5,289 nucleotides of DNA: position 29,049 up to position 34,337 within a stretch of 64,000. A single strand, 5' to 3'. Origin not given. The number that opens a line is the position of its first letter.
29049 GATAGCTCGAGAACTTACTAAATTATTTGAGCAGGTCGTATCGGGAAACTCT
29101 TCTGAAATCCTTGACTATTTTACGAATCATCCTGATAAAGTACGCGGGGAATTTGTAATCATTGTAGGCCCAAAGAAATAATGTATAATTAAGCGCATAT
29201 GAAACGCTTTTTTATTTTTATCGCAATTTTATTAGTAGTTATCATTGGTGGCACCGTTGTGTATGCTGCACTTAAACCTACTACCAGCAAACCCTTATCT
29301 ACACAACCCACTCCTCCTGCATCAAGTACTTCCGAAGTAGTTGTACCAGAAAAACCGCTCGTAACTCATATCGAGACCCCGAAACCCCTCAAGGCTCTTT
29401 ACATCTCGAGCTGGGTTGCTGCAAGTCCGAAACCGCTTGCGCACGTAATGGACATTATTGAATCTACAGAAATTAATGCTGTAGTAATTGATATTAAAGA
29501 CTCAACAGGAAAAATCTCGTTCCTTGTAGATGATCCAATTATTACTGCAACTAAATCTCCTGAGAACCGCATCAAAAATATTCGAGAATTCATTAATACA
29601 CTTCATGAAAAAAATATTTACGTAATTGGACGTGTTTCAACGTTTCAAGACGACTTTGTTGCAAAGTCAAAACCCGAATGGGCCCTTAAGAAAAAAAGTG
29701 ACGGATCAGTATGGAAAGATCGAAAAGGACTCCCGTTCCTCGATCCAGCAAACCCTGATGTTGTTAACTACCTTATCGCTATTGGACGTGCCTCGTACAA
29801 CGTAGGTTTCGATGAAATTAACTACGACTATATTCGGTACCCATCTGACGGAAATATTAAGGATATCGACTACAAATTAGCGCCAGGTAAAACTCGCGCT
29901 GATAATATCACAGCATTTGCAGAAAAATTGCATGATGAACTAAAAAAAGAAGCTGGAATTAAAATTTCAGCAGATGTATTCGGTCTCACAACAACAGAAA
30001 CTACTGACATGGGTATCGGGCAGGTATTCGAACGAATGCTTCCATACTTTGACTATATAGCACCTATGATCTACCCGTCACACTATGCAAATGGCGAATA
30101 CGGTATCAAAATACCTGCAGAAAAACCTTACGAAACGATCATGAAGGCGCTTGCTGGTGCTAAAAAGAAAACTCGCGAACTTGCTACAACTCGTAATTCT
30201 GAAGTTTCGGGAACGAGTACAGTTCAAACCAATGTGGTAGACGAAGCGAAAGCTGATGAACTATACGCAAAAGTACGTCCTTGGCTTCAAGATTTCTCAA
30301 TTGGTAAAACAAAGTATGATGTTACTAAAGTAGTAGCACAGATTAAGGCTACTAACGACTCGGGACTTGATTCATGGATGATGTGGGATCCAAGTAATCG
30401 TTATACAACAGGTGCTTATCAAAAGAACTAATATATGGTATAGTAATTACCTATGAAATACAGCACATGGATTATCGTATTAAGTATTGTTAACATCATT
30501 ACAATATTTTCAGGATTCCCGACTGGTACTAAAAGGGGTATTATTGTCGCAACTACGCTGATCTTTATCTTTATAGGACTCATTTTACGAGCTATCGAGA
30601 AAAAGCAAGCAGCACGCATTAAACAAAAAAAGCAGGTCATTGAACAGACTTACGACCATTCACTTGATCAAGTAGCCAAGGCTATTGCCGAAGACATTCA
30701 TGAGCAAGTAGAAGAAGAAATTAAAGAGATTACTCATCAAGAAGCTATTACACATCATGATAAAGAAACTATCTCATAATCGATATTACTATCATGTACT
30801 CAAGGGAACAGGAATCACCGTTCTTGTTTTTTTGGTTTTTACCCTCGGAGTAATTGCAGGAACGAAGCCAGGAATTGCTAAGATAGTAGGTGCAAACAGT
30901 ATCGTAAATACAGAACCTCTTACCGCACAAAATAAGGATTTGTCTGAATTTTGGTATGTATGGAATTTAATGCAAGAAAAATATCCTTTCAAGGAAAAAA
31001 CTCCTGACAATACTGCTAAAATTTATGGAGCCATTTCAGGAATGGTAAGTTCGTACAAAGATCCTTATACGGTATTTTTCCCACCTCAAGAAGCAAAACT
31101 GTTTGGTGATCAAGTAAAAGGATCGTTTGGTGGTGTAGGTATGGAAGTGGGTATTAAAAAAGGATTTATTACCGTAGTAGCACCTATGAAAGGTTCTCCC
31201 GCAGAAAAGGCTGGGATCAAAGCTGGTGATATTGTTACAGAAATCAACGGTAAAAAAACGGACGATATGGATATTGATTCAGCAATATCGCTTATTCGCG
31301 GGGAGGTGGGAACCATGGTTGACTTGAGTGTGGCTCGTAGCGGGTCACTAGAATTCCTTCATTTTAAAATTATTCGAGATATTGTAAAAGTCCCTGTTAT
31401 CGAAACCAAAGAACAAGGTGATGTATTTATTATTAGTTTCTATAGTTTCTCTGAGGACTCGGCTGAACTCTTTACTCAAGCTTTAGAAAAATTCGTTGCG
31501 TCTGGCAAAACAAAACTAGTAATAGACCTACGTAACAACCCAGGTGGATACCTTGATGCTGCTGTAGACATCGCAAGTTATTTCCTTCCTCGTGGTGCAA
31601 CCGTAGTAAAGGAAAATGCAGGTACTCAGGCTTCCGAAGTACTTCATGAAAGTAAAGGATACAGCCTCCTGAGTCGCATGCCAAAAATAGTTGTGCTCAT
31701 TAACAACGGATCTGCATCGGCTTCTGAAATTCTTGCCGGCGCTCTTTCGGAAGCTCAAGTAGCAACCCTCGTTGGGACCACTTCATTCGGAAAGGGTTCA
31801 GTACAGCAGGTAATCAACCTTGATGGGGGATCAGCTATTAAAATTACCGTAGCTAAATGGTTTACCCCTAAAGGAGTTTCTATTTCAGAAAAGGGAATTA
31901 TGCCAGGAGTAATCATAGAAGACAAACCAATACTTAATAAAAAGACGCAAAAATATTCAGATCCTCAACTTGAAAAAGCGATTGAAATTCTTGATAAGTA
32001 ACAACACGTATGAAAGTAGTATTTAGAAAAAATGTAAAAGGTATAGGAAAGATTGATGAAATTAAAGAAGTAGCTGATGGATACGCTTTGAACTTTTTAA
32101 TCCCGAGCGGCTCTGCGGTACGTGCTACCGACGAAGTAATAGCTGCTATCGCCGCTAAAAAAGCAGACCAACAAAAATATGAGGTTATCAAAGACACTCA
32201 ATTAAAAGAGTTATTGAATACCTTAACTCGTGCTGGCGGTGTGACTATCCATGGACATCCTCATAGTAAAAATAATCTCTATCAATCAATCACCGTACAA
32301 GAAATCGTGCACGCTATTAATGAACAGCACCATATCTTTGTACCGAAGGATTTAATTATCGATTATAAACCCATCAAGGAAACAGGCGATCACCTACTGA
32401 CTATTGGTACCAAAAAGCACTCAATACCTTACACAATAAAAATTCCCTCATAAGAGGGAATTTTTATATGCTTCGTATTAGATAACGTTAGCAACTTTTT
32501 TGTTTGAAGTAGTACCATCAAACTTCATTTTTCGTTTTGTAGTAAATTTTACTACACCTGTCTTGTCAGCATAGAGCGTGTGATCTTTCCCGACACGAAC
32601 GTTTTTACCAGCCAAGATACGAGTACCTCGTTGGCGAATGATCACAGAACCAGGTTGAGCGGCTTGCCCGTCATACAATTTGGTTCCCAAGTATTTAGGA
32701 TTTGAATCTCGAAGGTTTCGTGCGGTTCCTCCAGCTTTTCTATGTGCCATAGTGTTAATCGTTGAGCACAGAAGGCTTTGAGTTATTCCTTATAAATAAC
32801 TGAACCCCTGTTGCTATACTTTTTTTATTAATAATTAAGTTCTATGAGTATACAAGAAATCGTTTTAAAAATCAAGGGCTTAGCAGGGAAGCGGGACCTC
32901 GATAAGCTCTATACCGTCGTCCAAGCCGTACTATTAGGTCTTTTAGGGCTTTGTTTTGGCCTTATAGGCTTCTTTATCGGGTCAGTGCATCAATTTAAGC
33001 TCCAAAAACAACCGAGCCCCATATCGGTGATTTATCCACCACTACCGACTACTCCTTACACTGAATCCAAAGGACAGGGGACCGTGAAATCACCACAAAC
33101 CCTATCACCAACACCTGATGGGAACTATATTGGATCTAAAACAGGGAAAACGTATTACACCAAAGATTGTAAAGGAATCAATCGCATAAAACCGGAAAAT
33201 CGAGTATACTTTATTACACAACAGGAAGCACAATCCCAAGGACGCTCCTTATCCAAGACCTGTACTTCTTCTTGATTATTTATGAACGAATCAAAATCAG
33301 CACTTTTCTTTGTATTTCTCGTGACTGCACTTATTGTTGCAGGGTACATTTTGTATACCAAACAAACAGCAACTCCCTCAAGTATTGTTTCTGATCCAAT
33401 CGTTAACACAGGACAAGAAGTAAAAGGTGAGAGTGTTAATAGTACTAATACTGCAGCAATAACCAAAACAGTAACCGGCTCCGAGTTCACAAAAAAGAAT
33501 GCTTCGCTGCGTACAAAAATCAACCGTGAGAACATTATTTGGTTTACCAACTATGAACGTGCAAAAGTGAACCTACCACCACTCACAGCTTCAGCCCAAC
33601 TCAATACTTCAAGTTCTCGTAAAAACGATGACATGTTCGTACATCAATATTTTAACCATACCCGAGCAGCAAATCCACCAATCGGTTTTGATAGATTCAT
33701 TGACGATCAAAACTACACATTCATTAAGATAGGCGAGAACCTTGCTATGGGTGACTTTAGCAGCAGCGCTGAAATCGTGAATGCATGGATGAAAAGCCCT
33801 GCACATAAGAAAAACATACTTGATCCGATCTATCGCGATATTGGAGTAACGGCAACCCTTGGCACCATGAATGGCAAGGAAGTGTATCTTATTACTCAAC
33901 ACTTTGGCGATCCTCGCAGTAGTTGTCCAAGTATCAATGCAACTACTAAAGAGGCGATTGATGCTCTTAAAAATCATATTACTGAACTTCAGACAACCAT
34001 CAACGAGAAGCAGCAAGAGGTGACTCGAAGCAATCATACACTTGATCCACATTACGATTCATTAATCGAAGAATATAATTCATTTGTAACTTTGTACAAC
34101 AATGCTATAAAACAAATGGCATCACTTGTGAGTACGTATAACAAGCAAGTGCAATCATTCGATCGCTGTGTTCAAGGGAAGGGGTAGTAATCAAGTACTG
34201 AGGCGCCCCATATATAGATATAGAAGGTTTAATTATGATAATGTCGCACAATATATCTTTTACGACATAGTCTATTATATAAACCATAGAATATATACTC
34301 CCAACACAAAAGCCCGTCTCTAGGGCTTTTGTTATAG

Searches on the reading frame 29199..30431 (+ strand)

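Call 79: search_protein_families(library=pfam, proteins=[window:29199-30431:+], max_evalue=0.00001)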
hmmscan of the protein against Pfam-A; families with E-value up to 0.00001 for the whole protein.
window:29199-30431:+ (410 aa): 1 family
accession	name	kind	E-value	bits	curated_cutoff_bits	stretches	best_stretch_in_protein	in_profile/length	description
PF13200.12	DUF4015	-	3.8e-97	325.6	27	1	66-402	1-313/313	Putative glycosyl hydrolase domain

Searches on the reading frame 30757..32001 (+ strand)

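Call 79: search_protein_families(library=pfam, proteins=[window:30757-32001:+], max_evalue=0.00001)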
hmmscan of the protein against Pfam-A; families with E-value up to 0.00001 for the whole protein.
window:30757-32001:+ (414 aa): 4 families
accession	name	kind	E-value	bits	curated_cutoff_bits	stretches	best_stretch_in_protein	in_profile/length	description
PF03572.23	Peptidase_S41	-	6.5e-46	156.4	24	1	225-385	4-163/165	Peptidase family S41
PF17820.7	PDZ_6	-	2.7e-14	53.1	27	1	140-194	2-54/54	PDZ domain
PF00595.29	PDZ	-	4.3e-10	40.3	23.2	1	126-192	11-80/81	PDZ domain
PF13180.12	PDZ_2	-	2.8e-09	37.5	27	1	127-199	3-74/80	PDZ domain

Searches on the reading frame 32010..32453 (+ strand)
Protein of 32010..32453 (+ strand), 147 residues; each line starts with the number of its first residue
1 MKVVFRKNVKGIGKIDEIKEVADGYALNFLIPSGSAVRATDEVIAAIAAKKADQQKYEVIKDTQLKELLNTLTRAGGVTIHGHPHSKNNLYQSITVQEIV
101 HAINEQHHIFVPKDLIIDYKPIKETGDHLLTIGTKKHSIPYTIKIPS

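Call 80: search_protein_families(library=pfam, proteins=[window:32010-32453:+], max_evalue=0.00001)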
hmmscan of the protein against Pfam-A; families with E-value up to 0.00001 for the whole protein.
window:32010-32453:+ (147 aa): 2 families
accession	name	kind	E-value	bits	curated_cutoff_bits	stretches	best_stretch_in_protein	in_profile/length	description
PF01281.25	Ribosomal_L9_N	-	2.3e-17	62.7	20.7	1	1-46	1-46/47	Ribosomal protein L9, N-terminal domain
PF03948.19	Ribosomal_L9_C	-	1.1e-07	32.6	23.2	1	65-133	3-71/86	Ribosomal protein L9, C-terminal domain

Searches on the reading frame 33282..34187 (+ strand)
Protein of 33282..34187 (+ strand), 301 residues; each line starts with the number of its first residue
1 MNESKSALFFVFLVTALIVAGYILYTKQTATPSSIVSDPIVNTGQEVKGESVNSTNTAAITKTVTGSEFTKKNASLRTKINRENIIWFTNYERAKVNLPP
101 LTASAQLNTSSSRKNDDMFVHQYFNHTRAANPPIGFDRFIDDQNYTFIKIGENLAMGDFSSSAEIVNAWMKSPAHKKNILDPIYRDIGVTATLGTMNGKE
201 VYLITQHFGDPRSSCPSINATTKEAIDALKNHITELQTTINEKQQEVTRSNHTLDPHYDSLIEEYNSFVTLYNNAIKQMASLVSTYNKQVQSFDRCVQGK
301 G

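Call 79: search_protein_families(library=pfam, proteins=[window:33282-34187:+], max_evalue=0.00001)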
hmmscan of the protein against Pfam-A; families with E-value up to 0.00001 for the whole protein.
window:33282-34187:+ (301 aa): 1 family
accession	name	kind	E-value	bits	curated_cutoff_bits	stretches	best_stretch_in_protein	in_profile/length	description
PF00188.32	CAP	-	3.6e-10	41.2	21.1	1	89-204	4-113/117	Cysteine-rich secretory protein family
